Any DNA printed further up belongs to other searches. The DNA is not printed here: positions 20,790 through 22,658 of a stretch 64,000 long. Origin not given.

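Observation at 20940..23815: Adjacent PorY-like kinase and PorX-like PglZ response regulator, with a T9SS-type sorting domain on a secreted peptidase in the same window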

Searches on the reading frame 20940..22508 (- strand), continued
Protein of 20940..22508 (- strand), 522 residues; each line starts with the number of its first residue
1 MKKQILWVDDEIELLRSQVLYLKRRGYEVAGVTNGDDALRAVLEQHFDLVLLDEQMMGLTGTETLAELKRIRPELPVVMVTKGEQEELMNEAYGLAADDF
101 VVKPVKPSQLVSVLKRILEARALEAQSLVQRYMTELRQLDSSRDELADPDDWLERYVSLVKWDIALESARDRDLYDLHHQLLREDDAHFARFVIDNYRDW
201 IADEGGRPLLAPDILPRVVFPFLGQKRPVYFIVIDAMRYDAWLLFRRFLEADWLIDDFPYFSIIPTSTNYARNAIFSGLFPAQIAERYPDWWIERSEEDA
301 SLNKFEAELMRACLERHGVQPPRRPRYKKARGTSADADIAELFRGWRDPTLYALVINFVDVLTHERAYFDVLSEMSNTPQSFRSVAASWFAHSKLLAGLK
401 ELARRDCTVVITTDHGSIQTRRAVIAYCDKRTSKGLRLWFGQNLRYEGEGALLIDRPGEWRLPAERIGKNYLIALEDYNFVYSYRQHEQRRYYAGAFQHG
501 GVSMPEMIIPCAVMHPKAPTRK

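Call 56: search_protein_families(library=ncbifam, proteins=[L006:1351-2634:+, L006:5907-6581:+, L006:6574-7050:+, L006:7056-7895:+, L006:7895-9193:+, L010:7341-8609:+, L010:11974-12744:+, L010:12737-13249:+, L010:14068-15045:+, L010:14774-16366:+], max_evalue=0.00001)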
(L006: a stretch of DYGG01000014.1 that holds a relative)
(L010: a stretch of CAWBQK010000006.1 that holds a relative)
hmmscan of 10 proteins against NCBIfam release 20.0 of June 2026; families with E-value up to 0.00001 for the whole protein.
L006:1351-2634:+ (427 aa): 5 families
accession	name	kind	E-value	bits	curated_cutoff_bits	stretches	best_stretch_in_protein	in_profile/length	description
TIGR00414.1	serS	equivalog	6.7e-162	539.2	301.65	1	1-414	1-418/418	serine--tRNA ligase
TIGR00418.1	thrS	equivalog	1.6e-11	43.8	383.65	1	138-320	172-352/565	threonine--tRNA ligase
NF008979.1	PRK12325.1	exception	1.8e-07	30.4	550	0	343-420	277-352/437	proline--tRNA ligase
NF002120.0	PRK00960.1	equivalog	1.6e-06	27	611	1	227-317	314-401/518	serine--tRNA ligase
TIGR00415.1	serS_MJ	equivalog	5.8e-06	25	489.55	0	219-318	304-399/518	serine--tRNA ligase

L006:5907-6581:+ (224 aa): 5 families
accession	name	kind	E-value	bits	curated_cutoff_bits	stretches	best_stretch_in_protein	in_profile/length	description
TIGR03725.1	T6A_YeaZ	equivalog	1.2e-34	120.1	69.3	1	11-214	1-211/212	tRNA (adenosine(37)-N6)-threonylcarbamoyltransferase complex dimerization subunit type 1 TsaB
TIGR03723.1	T6A_TsaD_YgjD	equivalog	3.8e-08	32.8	296.1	1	42-105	48-111/314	tRNA (adenosine(37)-N6)-threonylcarbamoyltransferase complex transferase subunit TsaD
TIGR00329.1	gcp_kae1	subfamily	4.1e-08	32.8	207.8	1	42-102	47-107/305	tRNA (adenosine(37)-N6)-threonylcarbamoyltransferase complex transferase subunit TsaD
TIGR03722.2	arch_KAE1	equivalog_domain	6.5e-07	28.8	375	1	42-102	45-105/323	KEOPS complex N(6)-L-threonylcarbamoyladenine synthase Kae1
NF007174.0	PRK09605.1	equivalog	3.7e-06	25.7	447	1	43-102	48-107/535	bifunctional N(6)-L-threonylcarbamoyladenine synthase/serine/threonine protein kinase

L006:6574-7050:+ (158 aa): 8 families
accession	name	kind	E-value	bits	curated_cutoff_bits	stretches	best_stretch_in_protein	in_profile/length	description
TIGR01575.1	rimI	equivalog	2.1e-32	112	86.4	1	21-150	2-132/132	ribosomal protein S18-alanine N-acetyltransferase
NF007025.1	PRK09491.1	equivalog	2.6e-20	72.8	173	1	13-153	3-144/145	ribosomal protein S18-alanine N-acetyltransferase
NF002959.0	PRK03624.1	equivalog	2.8e-10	40.1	124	1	9-131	5-130/147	GNAT family acetyltransferase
NF000487.1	stat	exception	3.7e-10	39.6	420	1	43-131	72-162/189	streptothricin N-acetyltransferase STAT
NF040503.1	resist_ArsN1a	equivalog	3.7e-07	30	170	1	48-132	46-135/159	arsinothricin resistance N-acetyltransferase ArsN1 family A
NF053587.1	SpmdActasePaiA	equivalog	1.6e-06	28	250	1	78-135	95-152/172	spermidine/spermine N(1)-acetyltransferase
NF049894.1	CG3035_N_ac_Glu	equivalog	7.3e-06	25.4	280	0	76-135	235-294/300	N-acetylglutamate synthase, CG3035 family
NF040501.1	resist_ArsN2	equivalog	8.1e-06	25.5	125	0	43-135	17-106/133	arsenic resistance N-acetyltransferase ArsN2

L006:7056-7895:+ (279 aa): 4 families
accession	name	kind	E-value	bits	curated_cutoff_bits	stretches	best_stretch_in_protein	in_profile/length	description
TIGR00515.1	accD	equivalog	1.5e-114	382.2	317.45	1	2-277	5-279/285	acetyl-CoA carboxylase, carboxyltransferase subunit beta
TIGR03133.1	malonate_beta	equivalog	4.2e-19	68.9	278.15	1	99-240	40-186/274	biotin-independent malonate decarboxylase subunit beta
NF005530.0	PRK07189.1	equivalog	9.3e-18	64.4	228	1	61-240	22-196/303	biotin-independent malonate decarboxylase subunit beta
TIGR01117.1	mmdA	subfamily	1.8e-17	63.3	998.8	1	105-241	69-204/512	methylmalonyl-CoA decarboxylase subunit alpha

L006:7895-9193:+ (432 aa): 17 families
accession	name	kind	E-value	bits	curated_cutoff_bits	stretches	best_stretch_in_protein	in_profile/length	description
TIGR01499.1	folC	subfamily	1.3e-116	390.3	162.65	1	28-424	1-398/400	bifunctional protein FolC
NF008101.0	PRK10846.1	equivalog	1.7e-68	231.4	360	1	24-425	28-413/422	bifunctional tetrahydrofolate synthase/dihydrofolate synthase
NF047860.1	Tet-DihydfolSynFolCMyb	equivalog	6.6e-63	213.2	700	1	28-378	46-405/468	bifunctional tetrahydrofolate synthase/dihydrofolate synthase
TIGR02068.2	cya_phycin_syn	equivalog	7.6e-15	54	850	1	255-382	682-810/862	cyanophycin synthetase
NF001126.0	PRK00139.1-4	equivalog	1.9e-14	53.1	373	1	231-413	275-455/486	UDP-N-acetylmuramoyl-L-alanyl-D-glutamate--2,6-diaminopimelate ligase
TIGR01082.1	murC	equivalog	4.6e-14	52.4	335.1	1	155-338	166-350/449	UDP-N-acetylmuramate--L-alanine ligase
NF010628.0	PRK14022.1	equivalog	7e-14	51.4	536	1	159-349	203-384/483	UDP-N-acetylmuramoyl-L-alanyl-D-glutamate--L-lysine ligase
TIGR01085.1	murE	subfamily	2.3e-12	46.5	257.3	1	39-380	79-408/472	UDP-N-acetylmuramyl-tripeptide synthetase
NF053645.1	pMurC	equivalog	3.5e-12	45.8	560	1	246-329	309-389/492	pseudomurein biosynthesis peptide ligase pMurC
NF001124.0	PRK00139.1-2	equivalog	4.4e-11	42.2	476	1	206-414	261-466/500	UDP-N-acetylmuramoyl-L-alanyl-D-glutamate--2,6-diaminopimelate ligase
TIGR01143.1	murF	subfamily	6.1e-11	41.9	288.6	1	133-339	123-332/418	UDP-N-acetylmuramoyl-tripeptide--D-alanyl-D-alanine ligase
NF053648.1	pMurE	equivalog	2.4e-10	39.8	600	1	152-327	185-350/464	pseudomurein biosynthesis peptide ligase pMurE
NF010623.0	PRK14016.1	subfamily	1.8e-09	36.4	877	0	255-381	684-811/871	cyanophycin synthetase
NF008896.0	PRK11929.1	equivalog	9.4e-09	33.6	1023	0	232-381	289-436/965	bifunctional UDP-N-acetylmuramoyl-L-alanyl-D-glutamate--2,6-diaminopimelate ligase MurE/UDP-N-acetylmuramoyl-tripeptide--D-alanyl-D-alanine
NF001129.0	PRK00139.2-3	equivalog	5.8e-08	31.7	762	0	233-346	297-410/517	UDP-N-acetylmuramoyl-L-alanyl-D-glutamate--2,6-diaminopimelate ligase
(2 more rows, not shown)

L010:7341-8609:+ (422 aa): 4 families
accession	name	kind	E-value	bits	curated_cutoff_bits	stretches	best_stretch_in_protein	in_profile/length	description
TIGR00414.1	serS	equivalog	1.2e-149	498.8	301.65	1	1-415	1-418/418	serine--tRNA ligase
TIGR00418.1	thrS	equivalog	2e-14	53.5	383.65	1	130-317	165-348/565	threonine--tRNA ligase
NF002120.0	PRK00960.1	equivalog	7.2e-08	31.4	611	0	155-219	209-274/518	serine--tRNA ligase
TIGR00415.1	serS_MJ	equivalog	6.1e-06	24.9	489.55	0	141-219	198-272/518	serine--tRNA ligase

L010:11974-12744:+ (256 aa): 2 families
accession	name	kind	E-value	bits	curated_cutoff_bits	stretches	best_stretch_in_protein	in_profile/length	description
TIGR03725.1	T6A_YeaZ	equivalog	8.3e-44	150.1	69.3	1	17-240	1-212/212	tRNA (adenosine(37)-N6)-threonylcarbamoyltransferase complex dimerization subunit type 1 TsaB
TIGR03723.1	T6A_TsaD_YgjD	equivalog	1.5e-06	27.5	296.1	1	45-111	45-111/314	tRNA (adenosine(37)-N6)-threonylcarbamoyltransferase complex transferase subunit TsaD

L010:12737-13249:+ (170 aa): 4 families
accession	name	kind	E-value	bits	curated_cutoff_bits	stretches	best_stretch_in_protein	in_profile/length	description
TIGR01575.1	rimI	equivalog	3.8e-36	124.2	86.4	1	13-149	1-132/132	ribosomal protein S18-alanine N-acetyltransferase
NF007025.1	PRK09491.1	equivalog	2e-27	95.9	173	1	8-152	5-144/145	ribosomal protein S18-alanine N-acetyltransferase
NF007807.0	PRK10514.1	equivalog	4.5e-09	36.4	134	1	63-133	61-126/147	acetyltransferase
NF053587.1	SpmdActasePaiA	equivalog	5.4e-07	29.5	250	1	76-149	94-167/172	spermidine/spermine N(1)-acetyltransferase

L010:14068-15045:+ (325 aa): 4 families
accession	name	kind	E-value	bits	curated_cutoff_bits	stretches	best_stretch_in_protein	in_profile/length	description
TIGR00515.1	accD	equivalog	8.1e-121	402.8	317.45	1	27-302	1-278/285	acetyl-CoA carboxylase, carboxyltransferase subunit beta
TIGR01117.1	mmdA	subfamily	1.9e-18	66.5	998.8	1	127-266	65-203/512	methylmalonyl-CoA decarboxylase subunit alpha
TIGR03133.1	malonate_beta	equivalog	2.7e-18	66.2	278.15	1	130-262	45-182/274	biotin-independent malonate decarboxylase subunit beta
NF005530.0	PRK07189.1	equivalog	3.9e-17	62.3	228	1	131-262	56-192/303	biotin-independent malonate decarboxylase subunit beta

L010:14774-16366:+ (530 aa): 11 families
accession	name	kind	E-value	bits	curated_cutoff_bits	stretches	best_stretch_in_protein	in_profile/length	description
TIGR01499.1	folC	subfamily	4.2e-84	283.2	162.65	1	115-518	1-394/400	bifunctional protein FolC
NF047860.1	Tet-DihydfolSynFolCMyb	equivalog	7.3e-55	186.7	700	1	118-470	49-417/468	bifunctional tetrahydrofolate synthase/dihydrofolate synthase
NF008101.0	PRK10846.1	equivalog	2.6e-46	158.3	360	1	95-449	12-359/422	bifunctional tetrahydrofolate synthase/dihydrofolate synthase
NF001126.0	PRK00139.1-4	equivalog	5.2e-11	41.8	373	0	125-177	97-149/486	UDP-N-acetylmuramoyl-L-alanyl-D-glutamate--2,6-diaminopimelate ligase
TIGR01085.1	murE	subfamily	5.2e-10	38.8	257.3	0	125-165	78-118/472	UDP-N-acetylmuramyl-tripeptide synthetase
TIGR01143.1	murF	subfamily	7.7e-10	38.3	288.6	1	217-423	120-335/418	UDP-N-acetylmuramoyl-tripeptide--D-alanyl-D-alanine ligase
TIGR02068.2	cya_phycin_syn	equivalog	2.9e-09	35.5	850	0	372-426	717-771/862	cyanophycin synthetase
NF008896.0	PRK11929.1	equivalog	1.1e-08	33.5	1023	0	125-162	105-142/965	bifunctional UDP-N-acetylmuramoyl-L-alanyl-D-glutamate--2,6-diaminopimelate ligase MurE/UDP-N-acetylmuramoyl-tripeptide--D-alanyl-D-alanine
NF001124.0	PRK00139.1-2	equivalog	6.1e-06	25.2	476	0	326-409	289-374/500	UDP-N-acetylmuramoyl-L-alanyl-D-glutamate--2,6-diaminopimelate ligase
TIGR01082.1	murC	equivalog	6.4e-06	25.5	335.1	0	242-419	166-350/449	UDP-N-acetylmuramate--L-alanine ligase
NF053648.1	pMurE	equivalog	7.5e-06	24.9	600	0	239-408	185-350/464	pseudomurein biosynthesis peptide ligase pMurE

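Call 61: find_encoding_contigs(protein=P0009, flank=8000, max_places=2)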
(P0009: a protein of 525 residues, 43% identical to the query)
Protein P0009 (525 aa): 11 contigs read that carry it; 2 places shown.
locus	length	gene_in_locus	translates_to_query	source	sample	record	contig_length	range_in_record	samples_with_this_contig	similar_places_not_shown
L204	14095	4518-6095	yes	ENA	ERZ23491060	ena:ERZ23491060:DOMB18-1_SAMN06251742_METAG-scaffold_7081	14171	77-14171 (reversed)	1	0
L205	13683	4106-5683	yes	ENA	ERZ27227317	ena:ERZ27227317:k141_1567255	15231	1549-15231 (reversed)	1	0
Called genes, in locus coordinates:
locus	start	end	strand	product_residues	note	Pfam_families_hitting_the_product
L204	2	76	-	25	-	?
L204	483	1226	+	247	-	PF01925:TauE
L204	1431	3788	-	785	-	PF02190:LON_substr_bdg, PF07724:AAA_2 (faint), PF00004:AAA, PF07728:AAA_5, PF22667:Lon_lid, PF05362:Lon_C, PF13541:ChlI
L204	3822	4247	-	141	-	PF00011:HSP20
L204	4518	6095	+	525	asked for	PF00072:Response_reg, PF08665:PglZ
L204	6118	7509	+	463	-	PF01171:ATP_bind_3, PF11734:TilS_C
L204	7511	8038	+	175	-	PF00156:Pribosyltran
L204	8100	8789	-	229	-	-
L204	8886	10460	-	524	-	PF03023:MurJ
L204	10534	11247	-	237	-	PF05552:MS_channel_1st_1 (weak)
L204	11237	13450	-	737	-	PF00324:AA_permease, PF03845:Spore_permease, PF13520:AA_permease_2, PF13906:AA_permease_C (weak), PF00582:Usp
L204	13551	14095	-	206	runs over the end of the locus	?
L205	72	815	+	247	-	PF01925:TauE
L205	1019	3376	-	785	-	PF02190:LON_substr_bdg, PF07724:AAA_2 (faint), PF00004:AAA, PF07728:AAA_5, PF22667:Lon_lid, PF05362:Lon_C, PF13541:ChlI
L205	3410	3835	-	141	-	PF00011:HSP20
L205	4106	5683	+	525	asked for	PF00072:Response_reg, PF08665:PglZ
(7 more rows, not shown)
